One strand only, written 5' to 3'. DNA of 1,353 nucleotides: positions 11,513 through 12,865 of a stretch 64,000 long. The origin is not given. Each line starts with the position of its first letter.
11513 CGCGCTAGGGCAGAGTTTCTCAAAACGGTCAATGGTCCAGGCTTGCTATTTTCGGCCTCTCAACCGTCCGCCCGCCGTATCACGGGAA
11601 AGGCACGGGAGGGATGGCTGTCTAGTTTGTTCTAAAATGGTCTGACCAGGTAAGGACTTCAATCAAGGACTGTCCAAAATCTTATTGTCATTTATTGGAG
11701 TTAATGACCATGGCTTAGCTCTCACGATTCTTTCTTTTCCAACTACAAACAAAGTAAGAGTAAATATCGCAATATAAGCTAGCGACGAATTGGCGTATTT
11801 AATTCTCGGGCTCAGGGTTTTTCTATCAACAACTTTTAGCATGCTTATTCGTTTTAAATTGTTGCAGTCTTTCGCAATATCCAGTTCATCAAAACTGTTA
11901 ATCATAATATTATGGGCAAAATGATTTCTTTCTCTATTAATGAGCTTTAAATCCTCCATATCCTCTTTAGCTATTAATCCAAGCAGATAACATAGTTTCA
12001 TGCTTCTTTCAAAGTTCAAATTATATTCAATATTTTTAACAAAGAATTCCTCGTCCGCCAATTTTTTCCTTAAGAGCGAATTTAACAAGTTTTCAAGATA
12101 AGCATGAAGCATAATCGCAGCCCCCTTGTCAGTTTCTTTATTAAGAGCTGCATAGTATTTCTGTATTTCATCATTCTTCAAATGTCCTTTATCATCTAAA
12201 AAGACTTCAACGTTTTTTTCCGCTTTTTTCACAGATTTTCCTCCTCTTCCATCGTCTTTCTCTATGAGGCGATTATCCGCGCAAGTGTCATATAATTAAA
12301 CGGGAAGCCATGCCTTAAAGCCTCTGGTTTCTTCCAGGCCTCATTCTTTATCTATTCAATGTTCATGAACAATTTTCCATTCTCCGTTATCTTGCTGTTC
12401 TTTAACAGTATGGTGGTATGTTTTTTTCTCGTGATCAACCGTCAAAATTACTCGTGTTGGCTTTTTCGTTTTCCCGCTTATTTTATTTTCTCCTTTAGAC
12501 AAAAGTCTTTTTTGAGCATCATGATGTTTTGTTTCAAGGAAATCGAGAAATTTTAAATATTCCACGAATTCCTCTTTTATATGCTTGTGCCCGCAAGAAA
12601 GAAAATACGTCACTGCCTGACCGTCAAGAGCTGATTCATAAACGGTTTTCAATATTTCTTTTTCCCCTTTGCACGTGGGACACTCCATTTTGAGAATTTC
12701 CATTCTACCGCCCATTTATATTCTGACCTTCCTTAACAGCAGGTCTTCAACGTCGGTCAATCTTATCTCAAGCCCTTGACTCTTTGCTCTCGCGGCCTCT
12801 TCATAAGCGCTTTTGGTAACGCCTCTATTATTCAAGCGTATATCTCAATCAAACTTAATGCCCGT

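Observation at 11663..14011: AT-rich four-gene cassette: PD-(D/E)xK nuclease, TM protein, Zn-ribbon, HEPN (RNxxxH), a candidate novel defence/abortive-infection system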

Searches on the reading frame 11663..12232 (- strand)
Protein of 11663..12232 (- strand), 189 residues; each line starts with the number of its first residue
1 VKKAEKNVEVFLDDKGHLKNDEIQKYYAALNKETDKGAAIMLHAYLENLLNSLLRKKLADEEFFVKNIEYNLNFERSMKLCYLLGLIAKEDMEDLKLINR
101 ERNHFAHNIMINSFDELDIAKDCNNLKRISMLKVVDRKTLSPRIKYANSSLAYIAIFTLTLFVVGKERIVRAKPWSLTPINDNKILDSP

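Call 4: search_protein_families(library=pfam, proteins=[window:11663-12232:-], max_evalue=1)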
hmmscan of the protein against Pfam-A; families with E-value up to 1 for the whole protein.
window:11663-12232:- (189 aa): 2 families
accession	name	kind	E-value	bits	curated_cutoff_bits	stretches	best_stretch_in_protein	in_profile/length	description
PF18730.6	HEPN_Cthe2314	-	0.0014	19.1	27.1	1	46-120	64-134/174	Cthe_2314-like HEPN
PF05068.17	MtlR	-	0.0045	17.4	25.2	1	77-142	65-130/165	Mannitol repressor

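Call 5: search_protein_families(library=padloc, proteins=[window:11663-12232:-], max_evalue=1)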
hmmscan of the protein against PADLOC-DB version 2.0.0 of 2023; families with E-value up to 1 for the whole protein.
window:11663-12232:- (189 aa): 0 families

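Call 9: search_protein_families(library=ncbifam, proteins=[window:11663-12232:-], max_evalue=0.1)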
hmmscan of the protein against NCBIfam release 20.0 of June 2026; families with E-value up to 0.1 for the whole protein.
window:11663-12232:- (189 aa): 1 family
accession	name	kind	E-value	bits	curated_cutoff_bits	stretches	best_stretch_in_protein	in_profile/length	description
NF008234.1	PRK11001.1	subfamily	0.0051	16.8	149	1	77-139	65-127/170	MltR family transcriptional regulator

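Call 11: search_solved_structures(query=window:11663-12232:-, max_evalue=10, show_alignments=2)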
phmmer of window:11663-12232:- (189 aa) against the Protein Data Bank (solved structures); distinct sequences matched with E-value up to 10: 0.

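Call 27: find_homologous_proteins(query=window:11663-12232:-, max_evalue=0.01)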
Query window:11663-12232:- (189 aa): 2 proteins with E <= 0.01 among 170 candidates.
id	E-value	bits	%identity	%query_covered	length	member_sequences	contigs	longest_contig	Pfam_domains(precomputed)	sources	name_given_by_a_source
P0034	2.7e-84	300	77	95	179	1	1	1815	-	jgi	jgi:hypothetical protein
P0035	1.7e-58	215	93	59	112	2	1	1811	-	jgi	jgi:DNA-binding MltR family transcriptional regulator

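Call 29: find_encoding_contigs(protein=P0034, flank=5000, max_places=3)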
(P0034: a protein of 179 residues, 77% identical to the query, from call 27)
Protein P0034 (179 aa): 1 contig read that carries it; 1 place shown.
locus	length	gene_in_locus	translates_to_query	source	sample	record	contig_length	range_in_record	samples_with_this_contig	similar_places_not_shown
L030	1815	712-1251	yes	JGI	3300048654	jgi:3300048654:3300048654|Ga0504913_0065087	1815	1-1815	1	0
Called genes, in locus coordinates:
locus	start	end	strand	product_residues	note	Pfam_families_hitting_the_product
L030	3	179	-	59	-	?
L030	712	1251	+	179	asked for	-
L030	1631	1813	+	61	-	?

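Call 30: find_encoding_contigs(protein=P0035, flank=5000, max_places=3)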
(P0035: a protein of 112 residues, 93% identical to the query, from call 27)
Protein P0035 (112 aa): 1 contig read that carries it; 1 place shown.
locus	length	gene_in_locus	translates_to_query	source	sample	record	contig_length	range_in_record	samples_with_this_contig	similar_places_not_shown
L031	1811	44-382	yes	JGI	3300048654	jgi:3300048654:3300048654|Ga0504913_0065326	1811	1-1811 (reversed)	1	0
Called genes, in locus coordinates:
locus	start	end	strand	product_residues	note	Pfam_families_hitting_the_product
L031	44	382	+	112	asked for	-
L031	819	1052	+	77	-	-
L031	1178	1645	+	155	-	-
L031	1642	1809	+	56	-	?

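Call 41: search_protein_representatives(protein=window:11663-12232:-)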
Query: 189 residues. Proteins with E-value up to 0.001 (for the whole library): 1687; up to 1e-10: 55; up to 1e-30: 2. The best 150 are listed.
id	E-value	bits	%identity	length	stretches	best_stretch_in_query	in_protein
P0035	5.5e-59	215.4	93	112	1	78-188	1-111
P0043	4.8e-34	134.2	43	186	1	8-162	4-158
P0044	1.4e-21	93.7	47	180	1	29-170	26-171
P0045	1.9e-21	93.3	40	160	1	18-156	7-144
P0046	5.2e-21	91.8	45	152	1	6-126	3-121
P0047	2.8e-19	86.2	39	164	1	19-154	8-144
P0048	5.9e-19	85.1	41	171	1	19-146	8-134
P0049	2.7e-18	82.9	41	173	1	20-153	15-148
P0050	4.4e-18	82.3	36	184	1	6-156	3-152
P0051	6.6e-18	81.7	32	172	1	22-171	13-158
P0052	7.1e-18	81.6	38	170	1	9-162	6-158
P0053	1.1e-16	77.7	38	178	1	20-171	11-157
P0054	2.0e-16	76.9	37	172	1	22-148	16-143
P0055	5.0e-16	75.6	37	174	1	14-156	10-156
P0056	1.2e-15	74.3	33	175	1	18-168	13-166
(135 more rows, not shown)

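Call 43: search_protein_families(library=pfam, alignment_id=A3, max_evalue=0.001)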
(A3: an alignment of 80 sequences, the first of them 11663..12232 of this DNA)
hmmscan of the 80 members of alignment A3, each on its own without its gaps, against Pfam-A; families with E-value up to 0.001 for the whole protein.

A. member 1, window:11663-12232:- (189 aa): 0 families

B. families by the number of members that match (of 80 scanned): 5 families
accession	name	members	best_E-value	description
PF05068.17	MtlR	44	1.8e-14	Mannitol repressor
PF13643.11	DUF4145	14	2.8e-06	Domain of unknown function (DUF4145)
PF18735.6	HEPN_RiboL-PSP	2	0.00023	RiboL-PSP-HEPN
PF01031.25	Dynamin_M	1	0.00069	Dynamin central region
PF18730.6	HEPN_Cthe2314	1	0.00084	Cthe_2314-like HEPN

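Call 45: search_solved_structures(query=A3, max_evalue=1, show_alignments=2)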
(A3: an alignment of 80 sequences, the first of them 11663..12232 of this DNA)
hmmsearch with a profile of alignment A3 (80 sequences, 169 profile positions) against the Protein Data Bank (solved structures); distinct sequences matched with E-value up to 1: 4.
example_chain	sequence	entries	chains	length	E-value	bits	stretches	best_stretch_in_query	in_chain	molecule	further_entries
6kcr_A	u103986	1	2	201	4e-08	36.1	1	15-132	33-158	Mannitol operon repressor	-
3brj_A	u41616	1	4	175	1.3e-06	31.2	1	20-133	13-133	Mannitol operon repressor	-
9oij_A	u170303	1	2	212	0.061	16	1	32-106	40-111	HepS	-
6tug_A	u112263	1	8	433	0.072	15.7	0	85-112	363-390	CRISPR system endoribonuclease Csm6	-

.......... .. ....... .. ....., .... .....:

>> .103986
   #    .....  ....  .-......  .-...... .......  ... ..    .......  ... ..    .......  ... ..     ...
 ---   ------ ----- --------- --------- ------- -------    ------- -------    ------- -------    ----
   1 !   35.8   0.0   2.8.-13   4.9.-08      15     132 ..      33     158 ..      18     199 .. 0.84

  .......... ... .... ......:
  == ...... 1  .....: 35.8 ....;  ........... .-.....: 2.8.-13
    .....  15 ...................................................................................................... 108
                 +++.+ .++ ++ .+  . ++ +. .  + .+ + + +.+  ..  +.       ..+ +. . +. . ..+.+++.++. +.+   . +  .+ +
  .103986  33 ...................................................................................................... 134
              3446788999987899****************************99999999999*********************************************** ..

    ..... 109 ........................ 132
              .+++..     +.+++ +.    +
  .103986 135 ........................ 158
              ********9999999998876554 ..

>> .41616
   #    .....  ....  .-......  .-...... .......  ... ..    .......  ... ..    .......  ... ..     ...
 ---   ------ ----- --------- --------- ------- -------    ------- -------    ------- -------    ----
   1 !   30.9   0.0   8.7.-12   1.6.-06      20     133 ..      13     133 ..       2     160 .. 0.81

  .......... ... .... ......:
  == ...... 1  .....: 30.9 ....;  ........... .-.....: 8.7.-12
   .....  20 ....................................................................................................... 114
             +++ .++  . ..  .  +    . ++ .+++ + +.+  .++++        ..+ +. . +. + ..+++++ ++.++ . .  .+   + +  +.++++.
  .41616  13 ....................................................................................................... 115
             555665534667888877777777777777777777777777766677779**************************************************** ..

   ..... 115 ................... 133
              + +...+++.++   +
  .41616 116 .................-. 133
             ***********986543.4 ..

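Call 56: predict_structure(alignment_id=A3)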
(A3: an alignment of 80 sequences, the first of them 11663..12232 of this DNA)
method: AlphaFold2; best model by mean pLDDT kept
length: 189 residues; sequences in the alignment: 80
mean_pLDDT: 89.1   pTM: 0.83
mean pLDDT of the five models: 89.1, 88.1, 87.9, 87.7, 87.4
residues with pLDDT >= 90: 132; 70-90: 36; 50-70: 16; < 50: 5
segments of 3 or more residues with pLDDT < 50: 1-4
pLDDT, mean of each block of 10 residues (from residue 1): 55 86 92 98 97 94 94 98 97 98 98 98 94 87 96 94 86 76 54
secondary structure, 60 per line:
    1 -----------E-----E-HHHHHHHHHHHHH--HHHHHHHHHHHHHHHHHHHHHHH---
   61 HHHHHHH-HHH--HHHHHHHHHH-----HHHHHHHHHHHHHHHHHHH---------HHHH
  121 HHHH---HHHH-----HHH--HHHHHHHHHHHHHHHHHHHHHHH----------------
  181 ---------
elements in order: H20-32 H35-57 H61-67 H74-83 H89-107 H117-124 H128-131 H142-164

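Call 60: fold_search(model_id=the predicted structure, library=pdb)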
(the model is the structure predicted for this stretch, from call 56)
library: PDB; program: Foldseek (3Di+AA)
matches with E <= 10: 175; with E <= 0.001: 0
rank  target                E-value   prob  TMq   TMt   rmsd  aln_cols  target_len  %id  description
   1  6kcr_A                2.0e-02  1.00  0.53  0.59   8.2       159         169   18  X-ray structure of the MtlR-HPr complex from Escherichia coli (released 2019-10-09)
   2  6kcr_C                2.1e-02  1.00  0.49  0.56   8.2       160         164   16  X-ray structure of the MtlR-HPr complex from Escherichia coli (released 2019-10-09)
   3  3c8g_B                2.6e-02  1.00  0.48  0.53   6.1       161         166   16  Crystal structure of a possible transciptional regulator YggD from Shigella flexneri 2a str. 2457T (released 2008-02-19)
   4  9oij_A                3.2e-02  1.00  0.50  0.50   9.8       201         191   19  Structure of S. Typhimurium 14028 Gifsy-1 prophage HepS (released 2026-01-28)
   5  3c8g_C                3.7e-02  1.00  0.45  0.50   6.0       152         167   14  Crystal structure of a possible transciptional regulator YggD from Shigella flexneri 2a str. 2457T (released 2008-02-19)
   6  3c8g_A                3.7e-02  1.00  0.49  0.54   6.2       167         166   16  Crystal structure of a possible transciptional regulator YggD from Shigella flexneri 2a str. 2457T (released 2008-02-19)
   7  3brj_C                4.1e-02  1.00  0.56  0.64   4.1       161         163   15  Crystal structure of mannitol operon repressor (MtlR) from Vibrio parahaemolyticus RIMD 2210633 (released 2008-01-15)
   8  9oij_B                4.6e-02  1.00  0.48  0.49   6.9       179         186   20  Structure of S. Typhimurium 14028 Gifsy-1 prophage HepS (released 2026-01-28)
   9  3brj_B                5.6e-02  1.00  0.53  0.58   5.7       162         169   15  Crystal structure of mannitol operon repressor (MtlR) from Vibrio parahaemolyticus RIMD 2210633 (released 2008-01-15)
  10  3c8g_D                6.5e-02  1.00  0.43  0.49   5.5       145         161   14  Crystal structure of a possible transciptional regulator YggD from Shigella flexneri 2a str. 2457T (released 2008-02-19)
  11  3brj_D                7.6e-02  1.00  0.56  0.62   4.2       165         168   15  Crystal structure of mannitol operon repressor (MtlR) from Vibrio parahaemolyticus RIMD 2210633 (released 2008-01-15)
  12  3brj_A                9.2e-02  1.00  0.56  0.63   4.1       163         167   16  Crystal structure of mannitol operon repressor (MtlR) from Vibrio parahaemolyticus RIMD 2210633 (released 2008-01-15)
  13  8hvj_A                7.7e-01  0.14  0.22  0.16  15.9       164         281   10  The structure of the E. coli mRNA endoonuclease YiCC (released 2023-12-27)
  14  6tug_B                9.0e-01  0.51  0.36  0.18  10.6       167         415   11  Enterococcus italicus Csm6 bound to cyclic hexa-2'-fluoro-hexa-dAMP (released 2020-02-26)
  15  2ib0_A                1.0e+00  0.15  0.25  0.31  14.6       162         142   13  Crystal structure of a conserved hypothetical protein, rv2844, from Mycobacterium tuberculosis (released 2006-09-26)
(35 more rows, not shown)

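Call 91: search_protein_families(library=phrogs, proteins=[window:11663-12232:-], max_evalue=0.01)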
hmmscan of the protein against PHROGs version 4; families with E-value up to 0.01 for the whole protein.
window:11663-12232:- (189 aa): 2 families
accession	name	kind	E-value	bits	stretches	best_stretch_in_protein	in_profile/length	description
phrog_5483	-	unknown function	7.1e-06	26.8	1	19-129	12-122/185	-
phrog_22031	-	unknown function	3.2e-05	24.5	1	22-134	8-121/175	-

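Call 94: search_protein_families(library=pfam, proteins=[L032:2047-2616:+, L032:4379-4987:-, L032:5099-5794:-], max_evalue=0.001)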
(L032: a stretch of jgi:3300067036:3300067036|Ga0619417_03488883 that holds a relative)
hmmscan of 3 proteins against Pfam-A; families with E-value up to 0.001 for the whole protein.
L032:2047-2616:+ (189 aa): 0 families

L032:4379-4987:- (202 aa): 0 families

L032:5099-5794:- (231 aa): 0 families

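Call 98: find_encoding_contigs(protein=P0043, flank=4000, max_places=3)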
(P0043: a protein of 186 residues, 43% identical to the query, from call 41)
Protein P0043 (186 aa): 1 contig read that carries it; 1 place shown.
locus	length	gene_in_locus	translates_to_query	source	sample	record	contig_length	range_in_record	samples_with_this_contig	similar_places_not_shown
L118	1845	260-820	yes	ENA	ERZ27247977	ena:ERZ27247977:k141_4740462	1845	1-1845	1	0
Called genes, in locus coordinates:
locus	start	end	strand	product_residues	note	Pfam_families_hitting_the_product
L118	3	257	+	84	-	?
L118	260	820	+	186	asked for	-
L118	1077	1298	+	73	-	-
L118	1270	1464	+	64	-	PF12728:HTH_17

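Call 99: find_encoding_contigs(protein=P0044, flank=4000, max_places=3)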
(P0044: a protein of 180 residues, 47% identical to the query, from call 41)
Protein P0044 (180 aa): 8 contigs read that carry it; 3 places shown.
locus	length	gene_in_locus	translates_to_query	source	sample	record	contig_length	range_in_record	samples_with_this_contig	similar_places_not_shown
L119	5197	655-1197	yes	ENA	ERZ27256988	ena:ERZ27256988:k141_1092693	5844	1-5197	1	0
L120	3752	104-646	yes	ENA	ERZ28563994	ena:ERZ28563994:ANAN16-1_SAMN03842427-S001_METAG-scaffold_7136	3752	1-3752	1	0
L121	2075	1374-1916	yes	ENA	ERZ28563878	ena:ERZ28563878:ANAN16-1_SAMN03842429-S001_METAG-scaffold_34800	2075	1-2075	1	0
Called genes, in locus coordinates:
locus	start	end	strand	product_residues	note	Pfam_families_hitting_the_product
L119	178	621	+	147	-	-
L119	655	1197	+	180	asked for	-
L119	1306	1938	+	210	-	-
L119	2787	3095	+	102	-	PF01844:HNH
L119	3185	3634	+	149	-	-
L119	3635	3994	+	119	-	-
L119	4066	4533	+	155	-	-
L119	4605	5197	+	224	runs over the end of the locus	-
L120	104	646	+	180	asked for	-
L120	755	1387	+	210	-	-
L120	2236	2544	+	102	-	PF01844:HNH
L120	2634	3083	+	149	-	-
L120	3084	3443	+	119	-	-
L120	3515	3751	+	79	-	?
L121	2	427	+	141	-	?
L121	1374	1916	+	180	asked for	-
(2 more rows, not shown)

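Call 100: find_encoding_contigs(protein=P0050, flank=4000, max_places=3)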
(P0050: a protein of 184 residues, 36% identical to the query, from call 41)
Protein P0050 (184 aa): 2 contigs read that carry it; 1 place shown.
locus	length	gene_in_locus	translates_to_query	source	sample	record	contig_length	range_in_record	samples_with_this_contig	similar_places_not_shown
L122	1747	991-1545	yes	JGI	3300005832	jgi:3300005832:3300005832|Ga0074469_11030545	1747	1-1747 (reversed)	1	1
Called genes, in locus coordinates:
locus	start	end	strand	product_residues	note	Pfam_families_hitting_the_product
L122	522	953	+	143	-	-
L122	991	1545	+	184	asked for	-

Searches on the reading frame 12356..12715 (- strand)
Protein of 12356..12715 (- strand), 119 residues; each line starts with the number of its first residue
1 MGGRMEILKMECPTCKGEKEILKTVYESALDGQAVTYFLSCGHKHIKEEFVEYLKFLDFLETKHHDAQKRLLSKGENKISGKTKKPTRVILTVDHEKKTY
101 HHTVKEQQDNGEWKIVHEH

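Call 4: search_protein_families(library=pfam, proteins=[window:12356-12715:-], max_evalue=1)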
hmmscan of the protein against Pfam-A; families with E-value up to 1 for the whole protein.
window:12356-12715:- (119 aa): 3 families
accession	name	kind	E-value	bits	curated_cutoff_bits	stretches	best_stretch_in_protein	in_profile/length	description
PF12883.13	DUF3828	-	0.069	13.8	26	1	87-115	88-117/125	Protein of unknown function (DUF3828)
PF15777.11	Anti-TRAP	-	0.1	13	32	1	9-22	30-43/59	Tryptophan RNA-binding attenuator protein inhibitory protein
PF08777.17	RRM_3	-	0.12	12.9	22.9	1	64-110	47-93/102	RNA binding motif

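Call 5: search_protein_families(library=padloc, proteins=[window:12356-12715:-], max_evalue=1)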
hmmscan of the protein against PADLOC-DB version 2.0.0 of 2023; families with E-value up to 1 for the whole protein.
window:12356-12715:- (119 aa): 0 families

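Call 9: search_protein_families(library=ncbifam, proteins=[window:12356-12715:-], max_evalue=0.1)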
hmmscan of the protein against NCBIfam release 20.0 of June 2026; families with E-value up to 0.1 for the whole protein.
window:12356-12715:- (119 aa): 1 family
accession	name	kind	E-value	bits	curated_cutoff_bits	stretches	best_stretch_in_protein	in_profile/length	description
NF058604.1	RtpA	equivalog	0.023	14.8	65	1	6-22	6-22/50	anti-TRAP protein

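Call 46: find_homologous_proteins(query=window:12359-12703:-, max_evalue=0.1)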
Query seq(115 aa) (115 aa): 2 proteins with E <= 0.1 among 18 candidates.
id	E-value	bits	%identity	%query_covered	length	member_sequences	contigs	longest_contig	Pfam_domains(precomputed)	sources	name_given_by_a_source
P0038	4.8e-71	254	100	100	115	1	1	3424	-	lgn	-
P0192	4.5e-44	167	66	100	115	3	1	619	-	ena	-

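Call 73: find_encoding_contigs(protein=P0192, flank=2000, max_places=3)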
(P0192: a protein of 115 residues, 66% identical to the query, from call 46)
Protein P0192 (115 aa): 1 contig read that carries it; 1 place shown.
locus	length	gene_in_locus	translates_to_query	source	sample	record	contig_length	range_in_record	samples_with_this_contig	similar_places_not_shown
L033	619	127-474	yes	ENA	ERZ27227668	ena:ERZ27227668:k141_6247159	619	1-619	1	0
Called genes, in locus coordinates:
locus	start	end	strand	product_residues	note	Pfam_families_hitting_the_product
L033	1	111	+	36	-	?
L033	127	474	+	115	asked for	-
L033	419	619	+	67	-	?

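Call 91: search_protein_families(library=phrogs, proteins=[window:12356-12703:-], max_evalue=0.01)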
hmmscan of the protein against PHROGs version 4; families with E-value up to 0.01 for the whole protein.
window:12356-12703:- (115 aa): 0 families

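Call 94: search_protein_families(library=pfam, proteins=[L032:2047-2616:+, L032:4379-4987:-, L032:5099-5794:-], max_evalue=0.001)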
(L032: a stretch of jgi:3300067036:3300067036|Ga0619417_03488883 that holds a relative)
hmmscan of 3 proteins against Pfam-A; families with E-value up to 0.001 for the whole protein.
L032:2047-2616:+ (189 aa): 0 families

L032:4379-4987:- (202 aa): 0 families

L032:5099-5794:- (231 aa): 0 families
